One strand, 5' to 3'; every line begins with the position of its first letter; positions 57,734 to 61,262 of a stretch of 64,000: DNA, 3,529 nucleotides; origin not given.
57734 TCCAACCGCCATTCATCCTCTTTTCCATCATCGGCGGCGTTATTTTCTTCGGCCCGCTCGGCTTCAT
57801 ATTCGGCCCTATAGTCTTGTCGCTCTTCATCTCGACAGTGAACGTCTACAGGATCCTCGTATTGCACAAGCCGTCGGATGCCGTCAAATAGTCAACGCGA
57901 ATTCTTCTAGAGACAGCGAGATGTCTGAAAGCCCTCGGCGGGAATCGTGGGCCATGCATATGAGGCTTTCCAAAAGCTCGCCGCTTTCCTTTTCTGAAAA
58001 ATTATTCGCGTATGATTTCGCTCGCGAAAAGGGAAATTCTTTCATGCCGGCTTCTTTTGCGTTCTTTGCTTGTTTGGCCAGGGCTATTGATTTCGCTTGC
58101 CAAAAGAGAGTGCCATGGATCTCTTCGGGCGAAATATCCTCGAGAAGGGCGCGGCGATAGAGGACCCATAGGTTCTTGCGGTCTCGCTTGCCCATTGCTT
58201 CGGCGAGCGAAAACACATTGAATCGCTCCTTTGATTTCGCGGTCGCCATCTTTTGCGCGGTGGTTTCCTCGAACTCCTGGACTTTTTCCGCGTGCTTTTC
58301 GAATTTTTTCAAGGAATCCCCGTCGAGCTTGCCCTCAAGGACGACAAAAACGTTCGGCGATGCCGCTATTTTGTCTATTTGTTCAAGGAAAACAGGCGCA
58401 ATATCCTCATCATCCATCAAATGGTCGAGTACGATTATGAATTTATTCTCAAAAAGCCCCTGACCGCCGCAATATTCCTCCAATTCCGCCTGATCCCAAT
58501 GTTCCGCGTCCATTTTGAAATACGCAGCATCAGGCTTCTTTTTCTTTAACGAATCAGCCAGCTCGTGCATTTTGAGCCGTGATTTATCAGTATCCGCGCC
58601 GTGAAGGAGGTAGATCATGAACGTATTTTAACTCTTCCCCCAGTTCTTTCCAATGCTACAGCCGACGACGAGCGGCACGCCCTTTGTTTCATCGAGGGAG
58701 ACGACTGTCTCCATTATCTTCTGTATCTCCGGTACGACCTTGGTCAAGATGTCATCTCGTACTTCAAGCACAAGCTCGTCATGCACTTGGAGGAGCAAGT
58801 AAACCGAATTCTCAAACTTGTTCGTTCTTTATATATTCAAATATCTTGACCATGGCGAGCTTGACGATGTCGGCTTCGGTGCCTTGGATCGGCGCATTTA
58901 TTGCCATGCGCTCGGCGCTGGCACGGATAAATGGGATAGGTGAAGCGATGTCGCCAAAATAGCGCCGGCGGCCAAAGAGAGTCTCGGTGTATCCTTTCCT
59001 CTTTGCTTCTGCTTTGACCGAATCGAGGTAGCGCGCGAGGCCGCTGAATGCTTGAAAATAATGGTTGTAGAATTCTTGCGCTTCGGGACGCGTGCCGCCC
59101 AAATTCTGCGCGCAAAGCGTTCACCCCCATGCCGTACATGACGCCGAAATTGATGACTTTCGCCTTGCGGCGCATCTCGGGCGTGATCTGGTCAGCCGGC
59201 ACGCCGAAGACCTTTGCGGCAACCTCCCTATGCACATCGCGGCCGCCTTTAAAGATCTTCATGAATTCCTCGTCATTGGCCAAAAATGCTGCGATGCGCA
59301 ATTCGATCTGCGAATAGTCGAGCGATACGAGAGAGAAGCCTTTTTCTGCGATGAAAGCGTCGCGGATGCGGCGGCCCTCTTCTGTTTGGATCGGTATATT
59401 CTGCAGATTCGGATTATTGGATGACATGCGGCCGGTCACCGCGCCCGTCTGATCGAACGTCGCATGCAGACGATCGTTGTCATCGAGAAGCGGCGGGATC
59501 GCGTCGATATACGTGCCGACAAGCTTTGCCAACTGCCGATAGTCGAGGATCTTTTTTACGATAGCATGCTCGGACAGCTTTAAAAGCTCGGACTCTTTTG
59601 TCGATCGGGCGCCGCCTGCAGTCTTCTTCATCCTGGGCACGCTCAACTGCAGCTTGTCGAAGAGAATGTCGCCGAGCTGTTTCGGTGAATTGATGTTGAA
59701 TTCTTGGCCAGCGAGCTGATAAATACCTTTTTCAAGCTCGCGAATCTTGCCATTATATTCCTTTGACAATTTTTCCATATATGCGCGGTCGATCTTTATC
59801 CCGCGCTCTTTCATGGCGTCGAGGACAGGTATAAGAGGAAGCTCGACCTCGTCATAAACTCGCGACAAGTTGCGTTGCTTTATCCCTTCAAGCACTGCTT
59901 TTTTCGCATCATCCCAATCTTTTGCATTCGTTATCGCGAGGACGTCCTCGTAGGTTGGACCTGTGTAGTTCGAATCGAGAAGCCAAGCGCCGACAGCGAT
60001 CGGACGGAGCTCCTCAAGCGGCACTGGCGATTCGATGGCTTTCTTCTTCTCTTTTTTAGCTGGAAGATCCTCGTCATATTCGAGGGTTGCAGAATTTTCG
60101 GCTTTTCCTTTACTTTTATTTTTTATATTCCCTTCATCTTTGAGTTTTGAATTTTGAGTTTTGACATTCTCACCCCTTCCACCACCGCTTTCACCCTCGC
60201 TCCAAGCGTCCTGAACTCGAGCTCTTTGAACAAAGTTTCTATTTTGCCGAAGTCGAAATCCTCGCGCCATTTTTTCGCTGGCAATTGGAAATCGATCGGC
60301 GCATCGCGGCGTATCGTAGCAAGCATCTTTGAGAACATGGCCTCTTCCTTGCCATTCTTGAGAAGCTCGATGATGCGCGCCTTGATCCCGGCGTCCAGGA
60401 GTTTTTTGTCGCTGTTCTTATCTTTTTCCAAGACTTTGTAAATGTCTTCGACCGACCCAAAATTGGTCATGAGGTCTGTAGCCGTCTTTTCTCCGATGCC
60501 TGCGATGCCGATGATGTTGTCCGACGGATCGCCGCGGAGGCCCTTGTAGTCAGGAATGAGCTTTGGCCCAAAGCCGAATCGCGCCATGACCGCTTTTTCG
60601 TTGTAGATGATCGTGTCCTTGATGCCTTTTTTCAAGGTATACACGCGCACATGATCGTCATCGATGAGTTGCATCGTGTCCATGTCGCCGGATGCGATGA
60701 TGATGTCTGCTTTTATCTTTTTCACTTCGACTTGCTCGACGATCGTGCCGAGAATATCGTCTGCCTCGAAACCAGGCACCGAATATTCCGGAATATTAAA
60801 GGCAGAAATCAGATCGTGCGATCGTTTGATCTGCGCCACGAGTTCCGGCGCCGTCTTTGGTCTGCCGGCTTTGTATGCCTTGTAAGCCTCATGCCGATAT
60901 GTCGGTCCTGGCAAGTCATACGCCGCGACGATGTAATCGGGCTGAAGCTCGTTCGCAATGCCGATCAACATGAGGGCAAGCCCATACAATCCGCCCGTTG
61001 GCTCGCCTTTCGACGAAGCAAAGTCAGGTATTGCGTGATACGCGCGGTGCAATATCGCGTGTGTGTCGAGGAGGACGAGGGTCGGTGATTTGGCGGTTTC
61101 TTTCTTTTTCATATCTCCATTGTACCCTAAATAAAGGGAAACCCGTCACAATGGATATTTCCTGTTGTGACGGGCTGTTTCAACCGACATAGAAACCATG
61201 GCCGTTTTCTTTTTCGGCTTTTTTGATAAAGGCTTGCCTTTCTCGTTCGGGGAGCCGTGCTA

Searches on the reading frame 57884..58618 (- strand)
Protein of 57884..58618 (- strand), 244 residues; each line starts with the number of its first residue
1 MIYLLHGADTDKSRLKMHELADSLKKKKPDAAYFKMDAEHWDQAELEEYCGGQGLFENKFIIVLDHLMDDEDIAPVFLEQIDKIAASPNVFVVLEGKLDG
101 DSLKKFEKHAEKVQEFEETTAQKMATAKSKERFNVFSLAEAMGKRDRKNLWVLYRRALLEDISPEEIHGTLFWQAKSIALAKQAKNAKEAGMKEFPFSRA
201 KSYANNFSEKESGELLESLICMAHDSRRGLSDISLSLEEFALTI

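Call 37: search_solved_structures(query=window:57884-58618:-, max_evalue=0.001)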
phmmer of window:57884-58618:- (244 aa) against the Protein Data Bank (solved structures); distinct sequences matched with E-value up to 0.001: 0.

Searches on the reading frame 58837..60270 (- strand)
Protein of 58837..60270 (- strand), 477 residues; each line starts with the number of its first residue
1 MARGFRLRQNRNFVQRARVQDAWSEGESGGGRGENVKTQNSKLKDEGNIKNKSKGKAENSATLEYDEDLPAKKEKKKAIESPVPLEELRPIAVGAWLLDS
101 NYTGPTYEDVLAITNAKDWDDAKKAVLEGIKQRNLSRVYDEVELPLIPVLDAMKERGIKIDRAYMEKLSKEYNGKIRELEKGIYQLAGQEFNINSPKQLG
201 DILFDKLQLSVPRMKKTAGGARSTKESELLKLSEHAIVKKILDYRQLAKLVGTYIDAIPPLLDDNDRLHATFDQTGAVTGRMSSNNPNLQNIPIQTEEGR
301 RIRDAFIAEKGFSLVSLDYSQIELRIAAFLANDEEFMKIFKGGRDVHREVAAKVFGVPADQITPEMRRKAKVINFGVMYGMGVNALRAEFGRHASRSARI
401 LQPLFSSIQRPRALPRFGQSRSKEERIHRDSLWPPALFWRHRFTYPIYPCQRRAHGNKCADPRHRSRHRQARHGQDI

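Call 33: search_protein_families(library=pfam, proteins=[window:58837-60270:-])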
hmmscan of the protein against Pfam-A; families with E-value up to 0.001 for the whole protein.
window:58837-60270:- (477 aa): 1 family
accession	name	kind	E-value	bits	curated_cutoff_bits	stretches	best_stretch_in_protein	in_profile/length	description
PF00476.26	DNA_pol_A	-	3.1e-88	296.7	34.3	1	163-407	2-247/381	DNA polymerase family A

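Call 38: search_solved_structures(query=window:58837-60270:-, max_evalue=1e-10)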
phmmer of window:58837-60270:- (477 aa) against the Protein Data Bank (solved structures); distinct sequences matched with E-value up to 1e-10: 73 (the best 60 are shown).
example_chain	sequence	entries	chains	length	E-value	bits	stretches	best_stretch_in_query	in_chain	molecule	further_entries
5w6k_A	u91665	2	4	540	1.8e-73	251.5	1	133-414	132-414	DNA polymerase I, thermostable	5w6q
4xiu_A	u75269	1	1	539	2.3e-73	251.2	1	133-414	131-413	DNA polymerase I, thermostable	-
4n56_A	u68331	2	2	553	2.4e-73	251.1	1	133-414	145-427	DNA polymerase I, thermostable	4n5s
5o7t_A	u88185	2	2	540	2.4e-73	251.1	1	133-414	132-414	DNA polymerase I, thermostable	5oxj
2ktq_A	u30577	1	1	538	2.5e-73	251.1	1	133-414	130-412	PROTEIN (LARGE FRAGMENT OF DNA POLYMERASE I)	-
1qss_A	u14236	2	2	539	2.5e-73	251.1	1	133-414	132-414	DNA POLYMERASE I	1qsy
4ktq_A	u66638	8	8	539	2.5e-73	251.1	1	133-414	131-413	PROTEIN (LARGE FRAGMENT OF DNA POLYMERASE I) | DNA polymerase I, thermostable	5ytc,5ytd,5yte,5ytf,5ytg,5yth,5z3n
1qtm_A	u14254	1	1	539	2.5e-73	251.1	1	133-414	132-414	DNA POLYMERASE I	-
1jxe_A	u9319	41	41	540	2.5e-73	251.1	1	133-414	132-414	TAQ DNA POLYMERASE I | PROTEIN (LARGE FRAGMENT OF DNA POLYMERASE I) | DNA polymerase I, thermostable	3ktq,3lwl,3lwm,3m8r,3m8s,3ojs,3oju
6fbc_A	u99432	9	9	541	2.5e-73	251.1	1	133-414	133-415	DNA polymerase I, thermostable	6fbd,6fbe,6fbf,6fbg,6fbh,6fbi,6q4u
1ktq_A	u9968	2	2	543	2.5e-73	251.1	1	133-414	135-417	DNA POLYMERASE I | PROTEIN (DNA POLYMERASE I)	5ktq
1bgx_T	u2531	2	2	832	5.8e-73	249.9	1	133-414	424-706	TAQ DNA POLYMERASE | PROTEIN (TAQ POLYMERASE)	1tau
4bwj_A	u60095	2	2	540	9.4e-73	249.2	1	133-414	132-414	DNA POLYMERASE I, THERMOSTABLE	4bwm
3po4_A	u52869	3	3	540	2.3e-72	247.9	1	133-414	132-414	DNA polymerase I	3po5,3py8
1taq_A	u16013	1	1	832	1.8e-70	241.7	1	133-414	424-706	TAQ DNA POLYMERASE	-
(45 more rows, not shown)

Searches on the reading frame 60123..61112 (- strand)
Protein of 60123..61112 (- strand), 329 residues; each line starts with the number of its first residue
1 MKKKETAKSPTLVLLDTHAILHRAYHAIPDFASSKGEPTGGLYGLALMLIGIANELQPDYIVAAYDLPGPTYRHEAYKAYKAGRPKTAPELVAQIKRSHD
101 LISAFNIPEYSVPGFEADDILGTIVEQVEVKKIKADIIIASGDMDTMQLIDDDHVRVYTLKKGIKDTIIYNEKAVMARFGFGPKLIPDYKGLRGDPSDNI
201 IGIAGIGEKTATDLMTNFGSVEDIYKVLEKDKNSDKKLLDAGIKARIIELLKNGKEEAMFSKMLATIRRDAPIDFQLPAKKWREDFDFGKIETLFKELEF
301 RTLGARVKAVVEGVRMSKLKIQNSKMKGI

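Call 33: search_protein_families(library=pfam, proteins=[window:60123-61112:-])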
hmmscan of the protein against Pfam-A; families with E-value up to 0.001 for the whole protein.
window:60123-61112:- (329 aa): 2 families
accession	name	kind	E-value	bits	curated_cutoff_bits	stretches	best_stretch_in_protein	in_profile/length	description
PF02739.22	5_3_exonuc_N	-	1.6e-46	158.4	34.3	1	11-180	1-164/164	5'-3' exonuclease, N-terminal resolvase-like domain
PF01367.25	5_3_exonuc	-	2.3e-25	89.3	40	1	183-283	3-92/97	5'-3' exonuclease, C-terminal SAM fold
